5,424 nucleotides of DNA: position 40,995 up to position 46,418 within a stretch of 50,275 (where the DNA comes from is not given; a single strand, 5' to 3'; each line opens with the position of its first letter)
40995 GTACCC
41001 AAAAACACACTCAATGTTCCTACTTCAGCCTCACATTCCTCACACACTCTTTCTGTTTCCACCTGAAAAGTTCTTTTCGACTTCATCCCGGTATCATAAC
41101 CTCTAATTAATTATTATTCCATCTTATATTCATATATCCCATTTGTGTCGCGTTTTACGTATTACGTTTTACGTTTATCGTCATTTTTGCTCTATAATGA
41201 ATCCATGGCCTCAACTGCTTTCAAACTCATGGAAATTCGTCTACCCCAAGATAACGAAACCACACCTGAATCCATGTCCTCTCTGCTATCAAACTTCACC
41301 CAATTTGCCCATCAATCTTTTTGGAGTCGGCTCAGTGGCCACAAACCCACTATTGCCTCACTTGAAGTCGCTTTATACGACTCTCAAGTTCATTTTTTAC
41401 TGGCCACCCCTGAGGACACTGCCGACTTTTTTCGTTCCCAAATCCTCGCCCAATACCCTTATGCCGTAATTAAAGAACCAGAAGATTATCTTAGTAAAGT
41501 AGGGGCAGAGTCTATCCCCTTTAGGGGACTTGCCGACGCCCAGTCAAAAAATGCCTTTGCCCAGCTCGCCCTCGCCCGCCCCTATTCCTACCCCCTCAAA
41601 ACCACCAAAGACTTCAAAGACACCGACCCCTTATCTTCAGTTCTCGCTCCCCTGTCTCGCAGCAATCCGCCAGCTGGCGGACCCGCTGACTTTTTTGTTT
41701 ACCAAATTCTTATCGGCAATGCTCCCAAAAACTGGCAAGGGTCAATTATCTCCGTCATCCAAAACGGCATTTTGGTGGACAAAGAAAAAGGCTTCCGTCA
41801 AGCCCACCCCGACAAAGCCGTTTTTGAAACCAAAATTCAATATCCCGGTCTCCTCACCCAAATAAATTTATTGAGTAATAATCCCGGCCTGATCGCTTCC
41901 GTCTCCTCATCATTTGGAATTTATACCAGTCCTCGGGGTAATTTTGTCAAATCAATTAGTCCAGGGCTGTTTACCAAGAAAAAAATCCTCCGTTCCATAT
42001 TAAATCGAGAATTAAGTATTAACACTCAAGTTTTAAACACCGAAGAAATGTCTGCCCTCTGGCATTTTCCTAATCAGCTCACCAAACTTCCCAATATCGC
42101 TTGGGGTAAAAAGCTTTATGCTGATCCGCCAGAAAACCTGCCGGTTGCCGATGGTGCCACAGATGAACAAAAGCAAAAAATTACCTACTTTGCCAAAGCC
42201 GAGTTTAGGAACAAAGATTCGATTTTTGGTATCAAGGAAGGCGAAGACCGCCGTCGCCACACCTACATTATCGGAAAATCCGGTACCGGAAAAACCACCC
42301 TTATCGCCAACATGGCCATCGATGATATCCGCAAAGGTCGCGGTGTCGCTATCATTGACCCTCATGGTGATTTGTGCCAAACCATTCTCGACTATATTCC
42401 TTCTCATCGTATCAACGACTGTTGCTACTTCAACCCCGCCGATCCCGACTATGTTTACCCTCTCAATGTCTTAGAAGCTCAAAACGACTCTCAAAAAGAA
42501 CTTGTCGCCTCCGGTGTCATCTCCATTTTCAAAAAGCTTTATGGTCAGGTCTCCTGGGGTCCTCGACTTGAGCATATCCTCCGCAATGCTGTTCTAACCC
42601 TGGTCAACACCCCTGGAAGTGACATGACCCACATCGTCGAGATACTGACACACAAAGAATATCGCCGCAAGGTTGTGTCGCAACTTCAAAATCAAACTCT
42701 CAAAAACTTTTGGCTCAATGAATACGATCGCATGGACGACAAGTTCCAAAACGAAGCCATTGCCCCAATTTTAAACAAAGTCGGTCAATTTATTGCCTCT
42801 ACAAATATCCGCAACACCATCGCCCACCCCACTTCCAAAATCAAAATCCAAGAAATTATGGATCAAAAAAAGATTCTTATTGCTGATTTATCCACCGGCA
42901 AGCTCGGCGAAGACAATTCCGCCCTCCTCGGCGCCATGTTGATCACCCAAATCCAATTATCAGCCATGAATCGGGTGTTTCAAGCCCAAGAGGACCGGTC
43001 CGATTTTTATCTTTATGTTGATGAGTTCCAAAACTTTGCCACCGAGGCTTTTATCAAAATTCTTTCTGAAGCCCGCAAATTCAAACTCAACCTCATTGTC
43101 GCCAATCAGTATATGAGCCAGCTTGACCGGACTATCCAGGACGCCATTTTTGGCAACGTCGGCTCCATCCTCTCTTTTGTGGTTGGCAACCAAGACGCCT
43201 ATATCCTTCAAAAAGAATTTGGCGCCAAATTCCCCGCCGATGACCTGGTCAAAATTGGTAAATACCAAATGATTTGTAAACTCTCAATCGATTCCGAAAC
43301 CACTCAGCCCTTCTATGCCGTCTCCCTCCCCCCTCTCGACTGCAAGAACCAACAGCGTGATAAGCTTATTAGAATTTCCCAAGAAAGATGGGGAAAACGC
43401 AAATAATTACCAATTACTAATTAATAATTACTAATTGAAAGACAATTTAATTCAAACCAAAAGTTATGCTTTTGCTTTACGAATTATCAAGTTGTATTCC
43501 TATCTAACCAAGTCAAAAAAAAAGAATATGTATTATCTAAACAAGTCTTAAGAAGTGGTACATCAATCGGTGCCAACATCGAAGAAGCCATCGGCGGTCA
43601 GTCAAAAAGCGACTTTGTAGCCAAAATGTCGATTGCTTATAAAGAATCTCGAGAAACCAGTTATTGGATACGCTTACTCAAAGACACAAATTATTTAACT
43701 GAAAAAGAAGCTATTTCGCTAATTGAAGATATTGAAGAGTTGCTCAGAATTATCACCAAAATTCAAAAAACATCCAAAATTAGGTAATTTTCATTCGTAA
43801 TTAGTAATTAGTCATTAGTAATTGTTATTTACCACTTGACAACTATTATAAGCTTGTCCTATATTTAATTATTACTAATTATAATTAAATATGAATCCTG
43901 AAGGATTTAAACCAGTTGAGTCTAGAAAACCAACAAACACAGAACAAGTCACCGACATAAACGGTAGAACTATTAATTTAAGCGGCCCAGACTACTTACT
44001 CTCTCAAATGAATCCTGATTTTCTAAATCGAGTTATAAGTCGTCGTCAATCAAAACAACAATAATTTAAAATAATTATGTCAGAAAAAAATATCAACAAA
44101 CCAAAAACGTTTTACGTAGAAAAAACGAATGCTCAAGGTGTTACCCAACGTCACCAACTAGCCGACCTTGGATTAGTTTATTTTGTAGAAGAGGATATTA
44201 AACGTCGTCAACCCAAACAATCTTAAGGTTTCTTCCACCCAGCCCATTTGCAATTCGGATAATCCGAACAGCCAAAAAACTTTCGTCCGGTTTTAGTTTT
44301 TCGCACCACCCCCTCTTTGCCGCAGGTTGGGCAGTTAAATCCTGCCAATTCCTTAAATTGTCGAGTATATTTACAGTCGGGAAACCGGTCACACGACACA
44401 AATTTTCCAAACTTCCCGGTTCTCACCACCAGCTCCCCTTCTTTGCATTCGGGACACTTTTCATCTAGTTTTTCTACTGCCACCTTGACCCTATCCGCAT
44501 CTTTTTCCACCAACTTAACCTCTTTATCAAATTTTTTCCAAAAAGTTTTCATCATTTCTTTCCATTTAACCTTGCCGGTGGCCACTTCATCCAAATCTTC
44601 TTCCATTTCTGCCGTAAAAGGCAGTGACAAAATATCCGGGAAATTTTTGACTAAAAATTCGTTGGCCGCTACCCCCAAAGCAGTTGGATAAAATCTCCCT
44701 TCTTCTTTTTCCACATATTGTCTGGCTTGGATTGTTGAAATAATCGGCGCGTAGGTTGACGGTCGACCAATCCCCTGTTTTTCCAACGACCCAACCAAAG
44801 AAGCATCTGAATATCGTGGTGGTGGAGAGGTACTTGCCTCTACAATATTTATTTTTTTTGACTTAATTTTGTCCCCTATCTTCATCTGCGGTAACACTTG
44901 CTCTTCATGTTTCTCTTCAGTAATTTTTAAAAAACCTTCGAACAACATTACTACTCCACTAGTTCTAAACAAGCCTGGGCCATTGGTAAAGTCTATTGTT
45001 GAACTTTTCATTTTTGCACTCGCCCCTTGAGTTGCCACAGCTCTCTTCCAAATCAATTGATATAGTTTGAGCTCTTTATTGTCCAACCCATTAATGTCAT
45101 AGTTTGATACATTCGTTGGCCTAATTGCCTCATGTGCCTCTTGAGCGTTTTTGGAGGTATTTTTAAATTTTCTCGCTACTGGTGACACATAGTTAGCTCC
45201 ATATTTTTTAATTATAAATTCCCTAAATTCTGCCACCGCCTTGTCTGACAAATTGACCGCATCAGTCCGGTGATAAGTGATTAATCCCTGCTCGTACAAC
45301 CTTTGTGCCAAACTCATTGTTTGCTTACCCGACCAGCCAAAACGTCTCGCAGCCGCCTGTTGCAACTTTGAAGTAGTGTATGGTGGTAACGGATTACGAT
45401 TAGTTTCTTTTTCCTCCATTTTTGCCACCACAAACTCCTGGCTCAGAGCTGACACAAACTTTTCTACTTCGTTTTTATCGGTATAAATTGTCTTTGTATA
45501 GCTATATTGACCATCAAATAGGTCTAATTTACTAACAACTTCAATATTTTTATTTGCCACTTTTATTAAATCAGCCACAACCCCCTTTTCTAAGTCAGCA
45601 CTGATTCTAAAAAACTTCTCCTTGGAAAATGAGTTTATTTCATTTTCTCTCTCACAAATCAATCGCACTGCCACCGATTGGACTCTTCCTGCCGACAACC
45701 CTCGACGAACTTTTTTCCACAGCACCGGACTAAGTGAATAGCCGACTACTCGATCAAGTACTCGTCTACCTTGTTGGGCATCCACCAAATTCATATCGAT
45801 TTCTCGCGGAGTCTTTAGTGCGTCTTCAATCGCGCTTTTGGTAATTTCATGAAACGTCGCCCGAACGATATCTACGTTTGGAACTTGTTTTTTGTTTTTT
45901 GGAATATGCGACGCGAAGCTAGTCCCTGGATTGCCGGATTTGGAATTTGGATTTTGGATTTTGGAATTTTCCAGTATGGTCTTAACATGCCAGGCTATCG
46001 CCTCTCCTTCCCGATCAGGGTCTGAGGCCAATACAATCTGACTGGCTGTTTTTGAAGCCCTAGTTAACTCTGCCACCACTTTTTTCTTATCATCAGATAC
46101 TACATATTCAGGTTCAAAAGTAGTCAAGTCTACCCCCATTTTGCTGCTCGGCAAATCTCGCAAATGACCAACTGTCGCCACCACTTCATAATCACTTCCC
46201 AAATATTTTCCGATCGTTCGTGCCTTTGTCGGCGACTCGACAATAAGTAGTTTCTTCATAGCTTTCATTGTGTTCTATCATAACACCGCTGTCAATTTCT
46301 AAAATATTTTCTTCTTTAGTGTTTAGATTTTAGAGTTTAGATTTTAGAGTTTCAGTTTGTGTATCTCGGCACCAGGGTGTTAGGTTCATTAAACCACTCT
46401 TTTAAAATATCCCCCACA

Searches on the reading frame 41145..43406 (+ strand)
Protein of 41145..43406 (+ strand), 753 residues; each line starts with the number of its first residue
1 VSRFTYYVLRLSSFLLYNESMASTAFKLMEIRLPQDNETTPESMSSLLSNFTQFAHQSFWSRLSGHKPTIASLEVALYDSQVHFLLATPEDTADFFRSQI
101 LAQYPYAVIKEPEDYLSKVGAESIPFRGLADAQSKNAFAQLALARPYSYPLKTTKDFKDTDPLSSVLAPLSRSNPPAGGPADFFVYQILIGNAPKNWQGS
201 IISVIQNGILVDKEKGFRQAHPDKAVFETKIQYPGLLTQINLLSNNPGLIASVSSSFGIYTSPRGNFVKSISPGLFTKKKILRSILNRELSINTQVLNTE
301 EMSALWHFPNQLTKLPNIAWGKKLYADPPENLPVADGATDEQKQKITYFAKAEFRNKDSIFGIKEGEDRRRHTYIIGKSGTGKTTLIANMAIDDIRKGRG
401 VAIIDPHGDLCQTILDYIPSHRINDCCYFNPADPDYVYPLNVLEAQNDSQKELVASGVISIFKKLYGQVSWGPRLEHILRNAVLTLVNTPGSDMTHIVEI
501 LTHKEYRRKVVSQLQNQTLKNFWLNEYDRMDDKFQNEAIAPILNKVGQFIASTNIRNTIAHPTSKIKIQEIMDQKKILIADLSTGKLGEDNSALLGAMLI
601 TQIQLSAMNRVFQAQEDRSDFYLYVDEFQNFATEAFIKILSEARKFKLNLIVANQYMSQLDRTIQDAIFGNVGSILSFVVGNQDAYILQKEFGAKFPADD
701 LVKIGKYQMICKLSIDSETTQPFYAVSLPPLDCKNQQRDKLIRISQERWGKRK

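Call 12: search_protein_families(library=pfam, proteins=[window:41145-43406:+], max_evalue=0.001)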
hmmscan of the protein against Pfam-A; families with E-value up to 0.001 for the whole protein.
window:41145-43406:+ (753 aa): 4 families
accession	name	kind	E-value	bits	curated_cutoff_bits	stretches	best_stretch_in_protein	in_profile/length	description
PF10412.15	TrwB_AAD_bind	-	1.9e-07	30.8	20.5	1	369-663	14-289/387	Type IV secretion-system coupling protein DNA-binding domain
PF01935.23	DUF87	-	1.2e-06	29.2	23.2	1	370-584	23-203/220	Helicase HerA, central domain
PF00270.35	DEAD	-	1.5e-05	25.2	26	0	371-416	15-63/167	DEAD/DEAH box helicase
PF13401.12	AAA_22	-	0.0004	21.1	27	0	369-391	4-26/130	AAA domain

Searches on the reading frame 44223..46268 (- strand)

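Call 12: search_protein_families(library=pfam, proteins=[window:44223-46268:-], max_evalue=0.001)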
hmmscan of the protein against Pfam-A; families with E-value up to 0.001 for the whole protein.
window:44223-46268:- (681 aa): 3 families
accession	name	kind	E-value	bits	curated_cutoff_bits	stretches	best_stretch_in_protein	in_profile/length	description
PF01131.25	Topoisom_bac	-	1.7e-124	416.4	35.1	1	157-574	2-411/411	DNA topoisomerase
PF01396.24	Zn_ribbon_Top1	-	5.6e-24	84.1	32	2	602-639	1-37/39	Topoisomerase DNA binding C4 zinc finger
PF01751.28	Toprim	-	5.7e-20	71.7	23.1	1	7-101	2-86/96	Toprim domain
